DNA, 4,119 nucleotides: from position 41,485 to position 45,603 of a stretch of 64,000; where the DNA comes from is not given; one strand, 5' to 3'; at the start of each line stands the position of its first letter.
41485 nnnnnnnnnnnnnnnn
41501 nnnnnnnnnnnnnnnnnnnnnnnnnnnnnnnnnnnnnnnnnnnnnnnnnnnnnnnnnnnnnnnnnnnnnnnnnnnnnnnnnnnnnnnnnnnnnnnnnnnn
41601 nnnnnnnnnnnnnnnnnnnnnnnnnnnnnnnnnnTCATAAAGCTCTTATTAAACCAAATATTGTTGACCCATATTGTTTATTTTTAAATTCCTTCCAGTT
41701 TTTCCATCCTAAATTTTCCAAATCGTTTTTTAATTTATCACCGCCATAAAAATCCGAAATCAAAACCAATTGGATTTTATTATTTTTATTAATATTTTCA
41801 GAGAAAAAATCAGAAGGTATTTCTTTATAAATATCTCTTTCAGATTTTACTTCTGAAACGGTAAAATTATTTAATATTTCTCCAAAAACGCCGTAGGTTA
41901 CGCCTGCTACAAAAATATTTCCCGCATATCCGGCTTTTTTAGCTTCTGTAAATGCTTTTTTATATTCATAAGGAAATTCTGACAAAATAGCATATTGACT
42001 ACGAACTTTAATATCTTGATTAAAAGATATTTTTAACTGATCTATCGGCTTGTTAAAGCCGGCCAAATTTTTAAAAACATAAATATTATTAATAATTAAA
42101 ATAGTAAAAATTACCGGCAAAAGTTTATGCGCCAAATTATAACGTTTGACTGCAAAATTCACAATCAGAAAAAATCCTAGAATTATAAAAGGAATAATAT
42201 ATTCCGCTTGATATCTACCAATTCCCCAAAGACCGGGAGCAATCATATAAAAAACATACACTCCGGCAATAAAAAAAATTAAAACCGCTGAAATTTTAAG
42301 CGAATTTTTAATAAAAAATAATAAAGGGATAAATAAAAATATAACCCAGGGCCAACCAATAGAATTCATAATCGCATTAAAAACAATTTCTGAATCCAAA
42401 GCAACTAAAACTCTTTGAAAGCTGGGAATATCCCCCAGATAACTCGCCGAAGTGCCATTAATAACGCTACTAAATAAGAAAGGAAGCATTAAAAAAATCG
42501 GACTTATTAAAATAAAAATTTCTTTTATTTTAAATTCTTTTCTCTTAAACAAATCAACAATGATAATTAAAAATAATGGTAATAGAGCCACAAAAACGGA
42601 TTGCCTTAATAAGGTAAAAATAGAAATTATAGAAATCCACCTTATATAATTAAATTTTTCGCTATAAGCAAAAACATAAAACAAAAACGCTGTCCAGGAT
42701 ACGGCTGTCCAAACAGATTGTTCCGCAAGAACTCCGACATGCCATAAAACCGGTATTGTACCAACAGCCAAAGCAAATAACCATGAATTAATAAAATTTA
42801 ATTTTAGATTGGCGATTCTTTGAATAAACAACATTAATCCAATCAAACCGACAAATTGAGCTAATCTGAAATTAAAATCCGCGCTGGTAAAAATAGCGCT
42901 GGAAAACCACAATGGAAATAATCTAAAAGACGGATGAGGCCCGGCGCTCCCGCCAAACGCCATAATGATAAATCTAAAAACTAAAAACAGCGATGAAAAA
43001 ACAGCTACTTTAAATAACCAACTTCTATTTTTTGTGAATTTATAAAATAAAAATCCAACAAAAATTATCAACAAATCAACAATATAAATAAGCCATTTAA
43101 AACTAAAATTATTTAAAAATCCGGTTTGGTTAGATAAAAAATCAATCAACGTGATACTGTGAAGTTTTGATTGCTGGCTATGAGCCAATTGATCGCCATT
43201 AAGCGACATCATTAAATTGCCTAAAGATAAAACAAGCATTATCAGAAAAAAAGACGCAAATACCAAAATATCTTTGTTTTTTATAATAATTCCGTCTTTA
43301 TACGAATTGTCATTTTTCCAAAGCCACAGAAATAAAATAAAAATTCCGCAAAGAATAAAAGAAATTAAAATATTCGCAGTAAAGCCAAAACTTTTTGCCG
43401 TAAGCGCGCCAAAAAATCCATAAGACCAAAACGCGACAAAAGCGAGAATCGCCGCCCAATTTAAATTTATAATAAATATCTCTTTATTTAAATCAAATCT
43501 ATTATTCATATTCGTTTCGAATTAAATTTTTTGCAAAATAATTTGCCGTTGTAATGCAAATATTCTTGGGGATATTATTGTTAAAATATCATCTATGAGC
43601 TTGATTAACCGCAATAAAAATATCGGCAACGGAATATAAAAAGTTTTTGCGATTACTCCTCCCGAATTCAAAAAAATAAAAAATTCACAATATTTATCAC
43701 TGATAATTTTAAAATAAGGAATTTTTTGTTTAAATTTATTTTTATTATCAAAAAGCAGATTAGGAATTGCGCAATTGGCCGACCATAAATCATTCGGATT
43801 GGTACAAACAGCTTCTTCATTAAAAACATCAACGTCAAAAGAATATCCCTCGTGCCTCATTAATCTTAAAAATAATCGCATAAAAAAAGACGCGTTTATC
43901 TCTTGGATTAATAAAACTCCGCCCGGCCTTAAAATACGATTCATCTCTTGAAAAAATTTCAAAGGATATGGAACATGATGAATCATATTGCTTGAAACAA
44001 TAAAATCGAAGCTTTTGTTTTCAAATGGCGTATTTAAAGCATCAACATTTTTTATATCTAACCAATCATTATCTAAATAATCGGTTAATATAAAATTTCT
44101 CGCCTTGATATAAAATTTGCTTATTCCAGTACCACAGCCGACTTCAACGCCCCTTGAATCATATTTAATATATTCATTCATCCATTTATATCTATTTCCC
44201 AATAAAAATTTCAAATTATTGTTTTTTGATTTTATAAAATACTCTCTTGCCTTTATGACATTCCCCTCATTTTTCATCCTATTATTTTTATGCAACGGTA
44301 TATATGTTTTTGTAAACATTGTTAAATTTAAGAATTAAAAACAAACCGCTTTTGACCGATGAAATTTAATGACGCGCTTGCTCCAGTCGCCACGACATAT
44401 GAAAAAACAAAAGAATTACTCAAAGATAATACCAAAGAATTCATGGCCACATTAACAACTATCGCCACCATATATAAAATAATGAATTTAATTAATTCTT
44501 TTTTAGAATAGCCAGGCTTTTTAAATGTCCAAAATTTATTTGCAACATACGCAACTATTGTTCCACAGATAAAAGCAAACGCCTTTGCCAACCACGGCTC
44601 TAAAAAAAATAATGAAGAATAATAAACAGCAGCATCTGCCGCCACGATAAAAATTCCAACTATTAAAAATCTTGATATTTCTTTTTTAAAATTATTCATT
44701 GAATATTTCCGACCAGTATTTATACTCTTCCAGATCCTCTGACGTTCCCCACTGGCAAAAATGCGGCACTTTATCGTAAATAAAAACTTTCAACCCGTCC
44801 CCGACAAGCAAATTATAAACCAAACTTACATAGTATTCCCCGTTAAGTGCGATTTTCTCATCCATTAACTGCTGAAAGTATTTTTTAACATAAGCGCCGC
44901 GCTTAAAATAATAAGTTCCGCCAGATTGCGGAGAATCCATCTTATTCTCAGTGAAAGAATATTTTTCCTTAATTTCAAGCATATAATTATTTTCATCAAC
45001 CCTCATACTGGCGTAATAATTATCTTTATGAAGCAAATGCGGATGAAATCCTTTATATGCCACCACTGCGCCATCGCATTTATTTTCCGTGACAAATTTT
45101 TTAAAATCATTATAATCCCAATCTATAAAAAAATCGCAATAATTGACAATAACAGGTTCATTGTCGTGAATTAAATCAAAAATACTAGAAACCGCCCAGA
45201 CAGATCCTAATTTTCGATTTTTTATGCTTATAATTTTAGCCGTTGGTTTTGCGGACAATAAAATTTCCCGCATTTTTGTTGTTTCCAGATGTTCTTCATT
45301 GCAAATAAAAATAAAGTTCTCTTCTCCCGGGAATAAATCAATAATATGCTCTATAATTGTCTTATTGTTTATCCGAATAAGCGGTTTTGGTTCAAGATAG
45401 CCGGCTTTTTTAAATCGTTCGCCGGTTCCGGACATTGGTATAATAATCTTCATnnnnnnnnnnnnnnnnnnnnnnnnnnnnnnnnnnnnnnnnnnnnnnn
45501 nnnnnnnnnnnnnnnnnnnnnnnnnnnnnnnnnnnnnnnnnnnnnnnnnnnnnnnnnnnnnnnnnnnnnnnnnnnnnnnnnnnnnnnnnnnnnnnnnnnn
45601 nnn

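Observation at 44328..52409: Unusual sub-cluster: membrane-domain/PRK-type kinase fusion with class II aldolase-like, HAD, GDPD-like, two nucleotidyltransferases, GtrA and AsnB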

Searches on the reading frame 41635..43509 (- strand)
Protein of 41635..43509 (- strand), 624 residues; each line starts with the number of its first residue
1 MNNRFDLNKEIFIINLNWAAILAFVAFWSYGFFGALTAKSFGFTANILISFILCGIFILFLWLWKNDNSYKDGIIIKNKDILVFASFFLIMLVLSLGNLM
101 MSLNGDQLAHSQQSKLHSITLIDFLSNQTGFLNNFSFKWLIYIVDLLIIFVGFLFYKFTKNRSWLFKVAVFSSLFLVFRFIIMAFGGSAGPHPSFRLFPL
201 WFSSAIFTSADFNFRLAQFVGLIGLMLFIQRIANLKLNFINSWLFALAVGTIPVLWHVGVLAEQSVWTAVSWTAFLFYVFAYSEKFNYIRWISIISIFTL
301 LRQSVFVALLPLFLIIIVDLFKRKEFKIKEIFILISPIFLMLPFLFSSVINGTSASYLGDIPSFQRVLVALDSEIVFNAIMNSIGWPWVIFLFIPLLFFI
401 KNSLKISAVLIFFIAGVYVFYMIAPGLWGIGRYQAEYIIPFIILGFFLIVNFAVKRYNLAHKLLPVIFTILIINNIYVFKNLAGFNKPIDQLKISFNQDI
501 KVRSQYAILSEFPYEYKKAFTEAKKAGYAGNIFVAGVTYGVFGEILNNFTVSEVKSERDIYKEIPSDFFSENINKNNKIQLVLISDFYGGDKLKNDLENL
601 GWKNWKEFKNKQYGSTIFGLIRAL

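Call 6: search_protein_families(library=pfam, proteins=[window:41635-43509:-], max_evalue=0.001)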
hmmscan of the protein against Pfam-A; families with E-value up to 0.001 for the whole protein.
window:41635-43509:- (624 aa): 0 families

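Call 71: search_protein_families(library=ncbifam, proteins=[window:41635-43509:-], max_evalue=0.001)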
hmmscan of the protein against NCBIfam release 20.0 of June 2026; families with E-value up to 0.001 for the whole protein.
window:41635-43509:- (624 aa): 0 families

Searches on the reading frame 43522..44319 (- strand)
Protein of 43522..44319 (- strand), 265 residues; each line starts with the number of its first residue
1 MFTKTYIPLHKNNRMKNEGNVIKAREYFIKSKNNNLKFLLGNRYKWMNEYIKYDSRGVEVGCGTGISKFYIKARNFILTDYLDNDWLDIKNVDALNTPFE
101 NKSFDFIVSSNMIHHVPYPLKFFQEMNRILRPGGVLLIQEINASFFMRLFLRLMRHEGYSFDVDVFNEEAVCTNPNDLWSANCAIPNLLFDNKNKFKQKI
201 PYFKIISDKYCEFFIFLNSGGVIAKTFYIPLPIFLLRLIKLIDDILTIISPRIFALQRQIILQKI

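Call 6: search_protein_families(library=pfam, proteins=[window:43522-44319:-], max_evalue=0.001)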
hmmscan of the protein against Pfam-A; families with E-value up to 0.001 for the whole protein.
window:43522-44319:- (265 aa): 8 families
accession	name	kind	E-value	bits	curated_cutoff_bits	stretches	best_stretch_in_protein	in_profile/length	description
PF08241.18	Methyltransf_11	-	9e-16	58.7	21.2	1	59-138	2-95/95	Methyltransferase domain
PF13489.12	Methyltransf_23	-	1.9e-15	57.4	27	1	49-148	18-126/164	Methyltransferase domain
PF13649.12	Methyltransf_25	-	1.1e-10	42.5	27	1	87-134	48-97/97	Methyltransferase domain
PF08242.18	Methyltransf_12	-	2.6e-10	41.3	30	1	67-136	29-98/98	Methyltransferase domain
PF13847.12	Methyltransf_31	-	1e-09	38.6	27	1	92-142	61-113/145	Methyltransferase domain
PF05148.21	Methyltransf_8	-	4e-05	24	27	1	59-160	78-179/219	Hypothetical methyltransferase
PF20922.3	Anamorsin_N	-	0.0002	21.6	27.1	1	88-141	35-90/163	Anamorsin, N-terminal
PF01209.24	Ubie_methyltran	-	0.00032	20.6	20.1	1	93-142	106-155/233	ubiE/COQ5 methyltransferase family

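Call 71: search_protein_families(library=ncbifam, proteins=[window:43522-44319:-], max_evalue=0.001)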
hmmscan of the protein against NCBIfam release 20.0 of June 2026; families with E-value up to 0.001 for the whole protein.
window:43522-44319:- (265 aa): 21 families
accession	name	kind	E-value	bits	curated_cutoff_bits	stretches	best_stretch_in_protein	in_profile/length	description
TIGR02072.1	BioC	equivalog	4.2e-08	33.3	184.95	1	52-139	32-133/244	malonyl-ACP O-methyltransferase BioC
NF045823.1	PthPhpthDimycoMt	equivalog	2e-07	30.4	300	1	87-141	115-169/256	phthiotriol/phenolphthiotriol dimycocerosates methyltransferase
NF045667.1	MTase_DVU1556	equivalog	3e-07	30.1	155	1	59-141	28-122/213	DVU_1556 family methyltransferase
TIGR01983.1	UbiG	equivalog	3.3e-07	29.8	102.95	1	100-145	113-158/228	bifunctional 2-polyprenyl-6-hydroxyphenol methylase/3-demethylubiquinol 3-O-methyltransferase UbiG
NF045825.1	FAmtase_mtf2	equivalog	8.2e-07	28.5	400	1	87-142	107-162/248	fatty-acid O-methyltransferase Mtf2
TIGR04345.1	ovoA_Cterm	equivalog_domain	9.7e-07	28.5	170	1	91-139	122-170/242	putative 4-mercaptohistidine N1-methyltransferase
NF001243.0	PRK00216.1-4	equivalog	1.2e-06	28.1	235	1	88-140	101-153/237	demethylmenaquinone methyltransferase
NF045882.1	PLipidMtase_Leg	equivalog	3.7e-06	26.9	390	1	68-139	74-144/207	phospholipid N-methyltransferase PmtA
NF001244.0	PRK00216.1-5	equivalog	5.8e-06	25.8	216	1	88-142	103-157/236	bifunctional demethylmenaquinone methyltransferase/2-methoxy-6-polyprenyl-1,4-benzoquinol methylase UbiE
TIGR02752.1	MenG_heptapren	equivalog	6.1e-06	25.9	419.85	1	88-140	99-151/231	demethylmenaquinone methyltransferase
NF043040.1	corrin_prot_MT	hypoth_equivalog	1.6e-05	24.5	180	0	91-155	98-166/216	corrinoid protein-associated methyltransferase CpaM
TIGR01934.1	MenG_MenH_UbiE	subfamily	1.7e-05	24.3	158.35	1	88-142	91-145/223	ubiquinone/menaquinone biosynthesis methyltransferase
NF001241.0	PRK00216.1-2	equivalog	2.3e-05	24.2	327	1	86-144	95-153/231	demethylmenaquinone methyltransferase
NF041536.1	ArsM_DUF2284_UU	exception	2.3e-05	22.9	575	1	83-139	125-181/459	arsenite methyltransferase/DUF2284 domain selenoprotein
NF038099.1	AsSugarArsM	exception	2.6e-05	23.5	400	1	79-140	110-173/321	arsenosugar biosynthesis arsenite methyltransferase ArsM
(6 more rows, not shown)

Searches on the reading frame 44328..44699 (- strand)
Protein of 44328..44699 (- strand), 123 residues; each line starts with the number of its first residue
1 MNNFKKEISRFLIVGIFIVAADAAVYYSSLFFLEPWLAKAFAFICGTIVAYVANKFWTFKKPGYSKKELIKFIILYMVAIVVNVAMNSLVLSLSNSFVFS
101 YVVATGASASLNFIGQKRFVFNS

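Call 4: search_protein_families(library=pfam, proteins=[window:44328-44699:-], max_evalue=0.01)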
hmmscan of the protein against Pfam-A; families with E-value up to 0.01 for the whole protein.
window:44328-44699:- (123 aa): 2 families
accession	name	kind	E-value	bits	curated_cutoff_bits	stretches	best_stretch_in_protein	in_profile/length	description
PF04138.20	GtrA_DPMS_TM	-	3.2e-20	72.9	26.1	1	10-121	1-117/117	GtrA/DPMS, transmembrane domain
PF04211.18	MtrC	-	0.0039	16.7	25.5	1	12-111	79-177/268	Tetrahydromethanopterin S-methyltransferase, subunit C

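Call 5: search_protein_families(library=ncbifam, proteins=[window:44328-44699:-], max_evalue=0.01)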
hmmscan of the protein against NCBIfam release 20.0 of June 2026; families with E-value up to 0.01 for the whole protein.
window:44328-44699:- (123 aa): 1 family
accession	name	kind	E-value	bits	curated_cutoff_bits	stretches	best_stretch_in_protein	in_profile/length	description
NF037976.1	gtrA_1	subfamily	0.0024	18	50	0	70-122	3-58/126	GtrA family protein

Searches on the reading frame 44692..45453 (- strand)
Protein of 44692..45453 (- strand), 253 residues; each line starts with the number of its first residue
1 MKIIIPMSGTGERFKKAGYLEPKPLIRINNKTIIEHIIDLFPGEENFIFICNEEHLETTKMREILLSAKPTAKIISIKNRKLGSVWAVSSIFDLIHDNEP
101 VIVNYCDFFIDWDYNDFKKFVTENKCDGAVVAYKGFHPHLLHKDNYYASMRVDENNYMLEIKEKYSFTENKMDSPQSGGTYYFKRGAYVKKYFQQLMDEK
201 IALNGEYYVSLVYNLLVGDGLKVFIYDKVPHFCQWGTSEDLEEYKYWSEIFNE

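Call 4: search_protein_families(library=pfam, proteins=[window:44692-45453:-], max_evalue=0.01)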
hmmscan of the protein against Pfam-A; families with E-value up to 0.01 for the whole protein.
window:44692-45453:- (253 aa): 1 family
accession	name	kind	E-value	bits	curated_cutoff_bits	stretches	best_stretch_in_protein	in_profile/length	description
PF12804.13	NTP_transf_3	-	4.7e-05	24.1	27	1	5-148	3-140/160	MobA-like NTP transferase domain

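Call 5: search_protein_families(library=ncbifam, proteins=[window:44692-45453:-], max_evalue=0.01)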
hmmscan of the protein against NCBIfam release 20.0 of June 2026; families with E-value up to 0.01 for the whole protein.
window:44692-45453:- (253 aa): 11 families
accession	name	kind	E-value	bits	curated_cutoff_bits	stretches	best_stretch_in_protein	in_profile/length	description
NF041173.1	Sug_nt_acttase_Thmprot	equivalog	1.5e-10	40.6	600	1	1-217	1-197/405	bifunctional sugar-1-phosphate nucleotidylyltransferase/acetyltransferase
TIGR03992.1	Arch_glmU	subfamily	2.6e-09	36.5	292.1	1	1-186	1-171/393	bifunctional sugar-1-phosphate nucleotidylyltransferase/acetyltransferase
NF010937.0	PRK14357.1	equivalog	3.7e-06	26.1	658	1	1-215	1-198/448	bifunctional UDP-N-acetylglucosamine diphosphorylase/glucosamine-1-phosphate N-acetyltransferase GlmU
TIGR01208.1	rmlA_long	equivalog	2.7e-05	23.3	320.25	1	2-239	1-225/353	glucose-1-phosphate thymidylyltransferase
TIGR01173.1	glmU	equivalog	5.4e-05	22.2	366.85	1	1-224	1-210/452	bifunctional UDP-N-acetylglucosamine diphosphorylase/glucosamine-1-phosphate N-acetyltransferase GlmU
TIGR02623.1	G1P_cyt_trans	equivalog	0.00012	21.6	300.25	1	1-51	1-53/255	glucose-1-phosphate cytidylyltransferase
NF049965.1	GlMnHpPGnyltfHddC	equivalog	0.00019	21.1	300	1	1-188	1-172/221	D-glycero-D-manno-heptose 1-phosphate guanosyltransferase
NF045761.1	NAMPUrTaseMurU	equivalog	0.00057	19.8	250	1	1-123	1-123/226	N-acetylmuramate alpha-1-phosphate uridylyltransferase MurU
NF041135.1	IPPtranDIPPsyn_Thcocales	equivalog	0.0057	15.7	580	1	1-79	1-75/419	bifunctional L-myo-inositol-1-phosphate cytidylyltransferase/CDP-L-myo-inositol myo-inositolphosphotransferase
TIGR01099.1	galU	equivalog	0.0093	15.6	326.8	0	1-50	2-53/261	UTP--glucose-1-phosphate uridylyltransferase GalU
NF045495.1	AdoCbiPCobY_Meth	equivalog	0.0097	15.4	250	1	3-61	3-59/195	adenosylcobinamide-phosphate guanylyltransferase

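Call 39: search_solved_structures(query=window:44692-45453:-, max_evalue=0.1)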
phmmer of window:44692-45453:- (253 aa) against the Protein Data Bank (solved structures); distinct sequences matched with E-value up to 0.1: 2.
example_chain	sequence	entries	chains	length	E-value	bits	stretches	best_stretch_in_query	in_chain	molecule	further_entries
4evw_A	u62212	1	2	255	5.6e-08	35.7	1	3-51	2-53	Nucleoside-diphosphate-sugar pyrophosphorylase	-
1tzf_A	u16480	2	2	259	0.03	16.9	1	2-52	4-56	Glucose-1-phosphate cytidylyltransferase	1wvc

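Call 75: search_solved_structures(query=A5, max_evalue=0.01)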
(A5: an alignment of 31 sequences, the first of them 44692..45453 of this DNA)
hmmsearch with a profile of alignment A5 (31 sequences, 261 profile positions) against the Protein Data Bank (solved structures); distinct sequences matched with E-value up to 0.01: 36.
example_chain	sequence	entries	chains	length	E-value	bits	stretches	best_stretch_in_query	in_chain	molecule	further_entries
4evw_A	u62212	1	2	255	1e-13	54.5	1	3-91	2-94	Nucleoside-diphosphate-sugar pyrophosphorylase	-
9dqf_A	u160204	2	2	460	1.8e-07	34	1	4-227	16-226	Bifunctional protein GlmU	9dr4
1tzf_A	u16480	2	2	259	1.4e-06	31.1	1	2-44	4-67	Glucose-1-phosphate cytidylyltransferase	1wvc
6jq8_A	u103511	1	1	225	1.3e-05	27.8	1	3-126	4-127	Putative 6-deoxy-D-mannoheptose pathway protein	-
5xhw_A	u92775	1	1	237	2.1e-05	27.2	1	3-126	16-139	Putative 6-deoxy-D-mannoheptose pathway protein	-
8x7s_B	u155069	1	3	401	4.7e-05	26.1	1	1-45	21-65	UTP--glucose-1-phosphate uridylyltransferase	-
6mnu_A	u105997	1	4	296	0.00013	24.6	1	2-95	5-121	UTP--glucose-1-phosphate uridylyltransferase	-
2v0h_A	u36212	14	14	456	0.00038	23.1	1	4-227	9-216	BIFUNCTIONAL PROTEIN GLMU | GLUCOSAMINE-1-PHOSPHATE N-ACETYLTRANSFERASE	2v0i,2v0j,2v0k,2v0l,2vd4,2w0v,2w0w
7o2n_A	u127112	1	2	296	0.00048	22.7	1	2-50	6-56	Probable UTP--glucose-1-phosphate uridylyltransferase YngB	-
7b1r_A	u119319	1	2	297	0.00049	22.7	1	2-50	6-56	Probable UTP--glucose-1-phosphate uridylyltransferase YngB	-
1fwy_A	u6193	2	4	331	0.0005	22.7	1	1-224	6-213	UDP-N-ACETYLGLUCOSAMINE PYROPHOSPHORYLASE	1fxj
8cu9_A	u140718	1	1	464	0.00057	22.5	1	1-223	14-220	Bifunctional UDP-N-acetylglucosamine diphosphorylase/glucosamine-1-phosphate N-acetyltrans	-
9mh4_A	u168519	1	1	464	0.00064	22.3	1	1-224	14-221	Bifunctional protein GlmU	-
5j49_A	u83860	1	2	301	0.00072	22.2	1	2-52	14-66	UTP--glucose-1-phosphate uridylyltransferase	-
9y3p_I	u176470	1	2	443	0.00073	22.2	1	4-118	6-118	Translation initiation factor eIF2B subunit gamma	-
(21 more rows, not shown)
